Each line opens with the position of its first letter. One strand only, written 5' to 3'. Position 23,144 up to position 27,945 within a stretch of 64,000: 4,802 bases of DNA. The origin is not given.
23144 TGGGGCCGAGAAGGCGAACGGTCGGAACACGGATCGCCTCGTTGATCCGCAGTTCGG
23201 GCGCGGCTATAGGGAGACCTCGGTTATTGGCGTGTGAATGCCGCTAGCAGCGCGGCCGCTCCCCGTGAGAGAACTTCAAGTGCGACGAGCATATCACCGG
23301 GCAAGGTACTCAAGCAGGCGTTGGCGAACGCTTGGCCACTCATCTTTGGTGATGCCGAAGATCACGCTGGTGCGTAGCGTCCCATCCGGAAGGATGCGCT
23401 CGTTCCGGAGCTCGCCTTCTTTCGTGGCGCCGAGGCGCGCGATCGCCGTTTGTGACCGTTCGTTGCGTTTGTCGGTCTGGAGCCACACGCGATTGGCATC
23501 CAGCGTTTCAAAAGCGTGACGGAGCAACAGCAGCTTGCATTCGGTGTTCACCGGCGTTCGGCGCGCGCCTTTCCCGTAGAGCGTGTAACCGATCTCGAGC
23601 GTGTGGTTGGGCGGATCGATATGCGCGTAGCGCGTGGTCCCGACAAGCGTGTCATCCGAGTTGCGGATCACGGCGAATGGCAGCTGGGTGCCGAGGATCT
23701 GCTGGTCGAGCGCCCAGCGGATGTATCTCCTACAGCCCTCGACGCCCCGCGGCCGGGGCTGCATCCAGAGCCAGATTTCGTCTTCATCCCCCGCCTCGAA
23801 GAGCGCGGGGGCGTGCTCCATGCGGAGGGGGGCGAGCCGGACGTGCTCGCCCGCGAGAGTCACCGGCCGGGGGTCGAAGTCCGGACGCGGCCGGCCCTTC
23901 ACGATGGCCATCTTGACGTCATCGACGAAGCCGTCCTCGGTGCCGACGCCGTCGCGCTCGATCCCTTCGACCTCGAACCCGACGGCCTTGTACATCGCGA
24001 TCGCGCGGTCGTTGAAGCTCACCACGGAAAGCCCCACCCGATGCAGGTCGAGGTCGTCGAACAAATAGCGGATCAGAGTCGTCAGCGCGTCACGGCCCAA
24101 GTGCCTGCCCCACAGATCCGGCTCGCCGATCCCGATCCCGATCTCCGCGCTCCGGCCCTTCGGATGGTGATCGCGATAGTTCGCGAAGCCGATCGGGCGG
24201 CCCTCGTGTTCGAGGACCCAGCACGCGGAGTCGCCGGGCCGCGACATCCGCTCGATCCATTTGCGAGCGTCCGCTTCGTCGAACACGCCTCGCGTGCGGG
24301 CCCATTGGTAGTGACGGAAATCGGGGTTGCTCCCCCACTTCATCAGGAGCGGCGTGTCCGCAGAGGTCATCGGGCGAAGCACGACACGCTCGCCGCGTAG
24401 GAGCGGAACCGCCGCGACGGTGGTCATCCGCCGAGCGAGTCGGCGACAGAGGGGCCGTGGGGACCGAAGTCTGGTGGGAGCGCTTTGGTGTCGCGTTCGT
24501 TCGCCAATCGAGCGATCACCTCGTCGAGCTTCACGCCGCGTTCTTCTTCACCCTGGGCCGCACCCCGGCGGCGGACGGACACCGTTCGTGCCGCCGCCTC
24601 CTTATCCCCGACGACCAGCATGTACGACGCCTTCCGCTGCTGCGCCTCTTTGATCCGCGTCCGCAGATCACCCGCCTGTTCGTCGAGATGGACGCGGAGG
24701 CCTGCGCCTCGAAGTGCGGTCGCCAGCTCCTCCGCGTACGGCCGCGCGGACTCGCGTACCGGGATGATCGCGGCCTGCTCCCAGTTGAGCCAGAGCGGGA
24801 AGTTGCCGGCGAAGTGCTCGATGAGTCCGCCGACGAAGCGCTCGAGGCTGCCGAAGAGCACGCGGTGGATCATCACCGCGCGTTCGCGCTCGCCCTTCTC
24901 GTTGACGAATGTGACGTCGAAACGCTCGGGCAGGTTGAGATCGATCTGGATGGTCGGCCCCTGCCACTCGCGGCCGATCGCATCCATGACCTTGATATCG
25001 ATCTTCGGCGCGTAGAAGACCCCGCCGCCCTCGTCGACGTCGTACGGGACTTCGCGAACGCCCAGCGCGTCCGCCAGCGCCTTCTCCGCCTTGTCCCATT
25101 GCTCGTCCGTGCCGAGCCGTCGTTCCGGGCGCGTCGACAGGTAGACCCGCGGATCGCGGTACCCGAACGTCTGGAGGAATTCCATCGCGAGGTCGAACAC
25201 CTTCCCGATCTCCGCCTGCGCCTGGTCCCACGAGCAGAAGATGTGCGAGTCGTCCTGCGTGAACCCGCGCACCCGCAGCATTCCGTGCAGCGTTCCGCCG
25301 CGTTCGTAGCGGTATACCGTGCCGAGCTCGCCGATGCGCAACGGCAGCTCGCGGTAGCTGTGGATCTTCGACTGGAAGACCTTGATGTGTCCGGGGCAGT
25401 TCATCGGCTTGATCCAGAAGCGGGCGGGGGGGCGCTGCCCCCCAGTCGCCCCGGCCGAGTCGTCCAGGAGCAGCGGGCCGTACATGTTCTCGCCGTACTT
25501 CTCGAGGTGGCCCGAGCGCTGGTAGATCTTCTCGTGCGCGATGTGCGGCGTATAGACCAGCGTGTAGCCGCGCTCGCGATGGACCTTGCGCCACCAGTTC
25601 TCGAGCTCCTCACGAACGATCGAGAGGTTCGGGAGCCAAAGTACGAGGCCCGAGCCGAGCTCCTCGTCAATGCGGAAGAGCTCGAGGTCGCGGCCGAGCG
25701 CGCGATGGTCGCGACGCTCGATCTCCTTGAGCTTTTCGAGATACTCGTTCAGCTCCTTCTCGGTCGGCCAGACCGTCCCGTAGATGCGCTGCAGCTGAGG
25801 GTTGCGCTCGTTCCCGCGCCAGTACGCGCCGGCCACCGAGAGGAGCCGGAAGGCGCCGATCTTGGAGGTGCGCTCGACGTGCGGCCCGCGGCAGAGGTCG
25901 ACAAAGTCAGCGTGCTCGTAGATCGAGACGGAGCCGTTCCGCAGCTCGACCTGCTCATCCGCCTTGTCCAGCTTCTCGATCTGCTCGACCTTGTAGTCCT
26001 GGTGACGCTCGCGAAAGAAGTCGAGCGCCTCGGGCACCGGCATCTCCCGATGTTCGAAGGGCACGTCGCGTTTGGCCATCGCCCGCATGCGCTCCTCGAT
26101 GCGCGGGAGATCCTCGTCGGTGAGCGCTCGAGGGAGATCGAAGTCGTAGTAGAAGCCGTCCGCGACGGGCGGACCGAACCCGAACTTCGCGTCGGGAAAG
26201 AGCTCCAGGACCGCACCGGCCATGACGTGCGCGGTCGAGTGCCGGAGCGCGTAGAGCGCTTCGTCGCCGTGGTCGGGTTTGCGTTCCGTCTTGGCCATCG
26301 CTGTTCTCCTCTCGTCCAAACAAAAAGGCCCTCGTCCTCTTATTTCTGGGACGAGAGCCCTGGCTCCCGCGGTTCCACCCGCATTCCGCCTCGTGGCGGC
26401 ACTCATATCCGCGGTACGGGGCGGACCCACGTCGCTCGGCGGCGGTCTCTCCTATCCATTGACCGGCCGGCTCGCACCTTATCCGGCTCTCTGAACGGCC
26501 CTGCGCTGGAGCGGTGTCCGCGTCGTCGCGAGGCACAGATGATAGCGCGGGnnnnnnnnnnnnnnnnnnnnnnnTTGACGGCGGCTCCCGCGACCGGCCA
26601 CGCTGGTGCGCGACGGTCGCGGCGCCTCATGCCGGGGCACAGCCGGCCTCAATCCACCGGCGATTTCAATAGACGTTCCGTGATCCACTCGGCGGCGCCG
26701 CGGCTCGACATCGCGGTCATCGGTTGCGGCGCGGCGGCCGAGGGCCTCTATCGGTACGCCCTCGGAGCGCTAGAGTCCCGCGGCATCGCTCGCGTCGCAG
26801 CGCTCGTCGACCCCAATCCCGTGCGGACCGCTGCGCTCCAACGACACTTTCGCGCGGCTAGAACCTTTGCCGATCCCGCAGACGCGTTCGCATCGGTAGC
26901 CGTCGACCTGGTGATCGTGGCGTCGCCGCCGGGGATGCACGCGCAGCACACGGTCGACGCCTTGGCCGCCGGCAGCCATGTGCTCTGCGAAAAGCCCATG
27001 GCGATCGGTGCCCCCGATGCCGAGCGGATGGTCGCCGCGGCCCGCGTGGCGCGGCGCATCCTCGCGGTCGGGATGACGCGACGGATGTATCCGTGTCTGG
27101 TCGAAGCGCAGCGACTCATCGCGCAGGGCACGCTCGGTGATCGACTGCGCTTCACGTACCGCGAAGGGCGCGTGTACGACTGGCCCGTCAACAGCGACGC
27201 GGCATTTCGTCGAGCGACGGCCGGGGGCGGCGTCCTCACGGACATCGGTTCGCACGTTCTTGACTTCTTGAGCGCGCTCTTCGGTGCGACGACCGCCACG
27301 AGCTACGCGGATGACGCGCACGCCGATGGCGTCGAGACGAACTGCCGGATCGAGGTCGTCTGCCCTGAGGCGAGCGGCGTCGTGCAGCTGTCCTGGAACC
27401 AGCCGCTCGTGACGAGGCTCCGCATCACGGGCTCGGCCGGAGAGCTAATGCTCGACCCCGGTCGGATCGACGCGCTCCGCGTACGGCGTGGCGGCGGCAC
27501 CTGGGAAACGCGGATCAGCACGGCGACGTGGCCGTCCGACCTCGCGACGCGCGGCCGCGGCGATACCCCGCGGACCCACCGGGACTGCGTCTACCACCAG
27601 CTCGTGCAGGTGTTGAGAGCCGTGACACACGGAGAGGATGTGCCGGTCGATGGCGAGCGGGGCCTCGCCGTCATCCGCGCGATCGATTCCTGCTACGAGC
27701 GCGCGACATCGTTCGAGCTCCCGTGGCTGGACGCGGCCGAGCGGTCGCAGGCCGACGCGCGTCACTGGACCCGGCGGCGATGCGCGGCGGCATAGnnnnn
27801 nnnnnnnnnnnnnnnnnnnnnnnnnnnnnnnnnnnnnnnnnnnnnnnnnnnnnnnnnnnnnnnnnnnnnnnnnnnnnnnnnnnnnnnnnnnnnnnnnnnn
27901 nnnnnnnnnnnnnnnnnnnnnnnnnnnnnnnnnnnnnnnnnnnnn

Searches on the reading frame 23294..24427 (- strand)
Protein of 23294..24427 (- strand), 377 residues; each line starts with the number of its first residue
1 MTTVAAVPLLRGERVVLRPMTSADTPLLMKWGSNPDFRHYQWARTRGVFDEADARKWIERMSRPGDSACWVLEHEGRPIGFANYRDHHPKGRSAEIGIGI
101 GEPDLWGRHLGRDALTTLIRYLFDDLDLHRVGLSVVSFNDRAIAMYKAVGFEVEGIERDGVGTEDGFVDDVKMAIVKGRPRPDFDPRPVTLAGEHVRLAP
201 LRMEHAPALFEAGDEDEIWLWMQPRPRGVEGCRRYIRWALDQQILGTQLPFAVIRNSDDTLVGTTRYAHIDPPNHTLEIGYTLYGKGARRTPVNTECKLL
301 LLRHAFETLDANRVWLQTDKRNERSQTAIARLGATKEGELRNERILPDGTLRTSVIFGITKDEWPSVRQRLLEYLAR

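Call 55: search_protein_families(library=pfam, proteins=[window:23294-24427:-], max_evalue=0.001)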
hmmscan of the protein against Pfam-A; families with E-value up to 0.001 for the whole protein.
window:23294-24427:- (377 aa): 5 families
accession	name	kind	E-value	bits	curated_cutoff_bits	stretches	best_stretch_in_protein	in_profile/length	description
PF13302.13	Acetyltransf_3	-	4.6e-46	157.4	25.4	2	14-152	1-138/138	Acetyltransferase (GNAT) domain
PF00583.31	Acetyltransf_1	-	9.6e-22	77.9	20.7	2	36-151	3-116/116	Acetyltransferase (GNAT) family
PF13523.12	Acetyltransf_8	-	3e-13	50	27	1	22-155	3-141/145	Acetyltransferase (GNAT) domain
PF13420.13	Acetyltransf_4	-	2.4e-09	37.8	24.3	1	21-159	5-142/155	Acetyltransferase (GNAT) domain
PF13508.13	Acetyltransf_7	-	3.9e-05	24.4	27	1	66-153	2-84/84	Acetyltransferase (GNAT) domain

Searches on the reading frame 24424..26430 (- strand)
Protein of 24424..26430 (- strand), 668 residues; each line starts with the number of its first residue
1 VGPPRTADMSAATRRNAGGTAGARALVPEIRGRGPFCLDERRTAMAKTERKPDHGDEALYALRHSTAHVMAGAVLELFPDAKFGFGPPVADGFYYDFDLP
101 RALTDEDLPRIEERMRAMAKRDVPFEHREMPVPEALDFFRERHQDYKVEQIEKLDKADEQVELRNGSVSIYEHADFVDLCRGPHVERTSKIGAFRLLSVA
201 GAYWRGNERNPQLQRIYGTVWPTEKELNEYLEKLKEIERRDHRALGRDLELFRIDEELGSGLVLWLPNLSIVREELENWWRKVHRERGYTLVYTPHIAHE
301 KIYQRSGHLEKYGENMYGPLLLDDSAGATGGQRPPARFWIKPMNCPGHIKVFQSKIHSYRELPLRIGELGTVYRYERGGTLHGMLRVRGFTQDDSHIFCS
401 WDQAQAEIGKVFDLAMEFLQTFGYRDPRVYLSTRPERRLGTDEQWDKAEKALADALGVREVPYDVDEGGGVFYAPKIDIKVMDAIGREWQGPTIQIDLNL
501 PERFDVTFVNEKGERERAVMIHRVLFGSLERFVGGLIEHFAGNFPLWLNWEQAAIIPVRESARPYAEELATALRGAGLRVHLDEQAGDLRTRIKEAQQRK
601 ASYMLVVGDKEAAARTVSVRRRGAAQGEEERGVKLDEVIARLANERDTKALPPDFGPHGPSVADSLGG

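Call 55: search_protein_families(library=pfam, proteins=[window:24424-26430:-], max_evalue=0.001)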
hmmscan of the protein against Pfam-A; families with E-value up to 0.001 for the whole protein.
window:24424-26430:- (668 aa): 3 families
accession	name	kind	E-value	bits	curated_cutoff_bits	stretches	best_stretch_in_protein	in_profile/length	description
PF00587.30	tRNA-synt_2b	-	6.9e-40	137.4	29.3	1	337-539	10-178/179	tRNA synthetase class II core domain (G, H, P, S and T)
PF03129.25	HGTP_anticodon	-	1.9e-19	70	21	1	552-644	1-93/94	Anticodon binding domain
PF07973.19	tRNA_SAD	-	3.1e-16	59.5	24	1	168-217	1-44/44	Threonyl and Alanyl tRNA synthetase second additional domain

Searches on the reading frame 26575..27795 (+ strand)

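Call 18: search_protein_families(library=pfam, proteins=[window:26575-27795:+], max_evalue=0.001)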
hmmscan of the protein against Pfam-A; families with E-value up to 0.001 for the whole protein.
window:26575-27795:+ (406 aa): 3 families
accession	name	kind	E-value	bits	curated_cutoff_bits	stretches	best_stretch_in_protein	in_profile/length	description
PF01408.29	GFO_IDH_MocA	-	2.4e-22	80.3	24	1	45-166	2-119/120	Oxidoreductase family, NAD-binding Rossmann fold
PF22725.1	GFO_IDH_MocA_C3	-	1.5e-13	51.2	27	1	177-291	3-123/124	GFO/IDH/MocA C-terminal domain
PF02894.22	GFO_IDH_MocA_C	-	1e-11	45.5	22.9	1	181-377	3-210/218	Oxidoreductase family, C-terminal alpha/beta domain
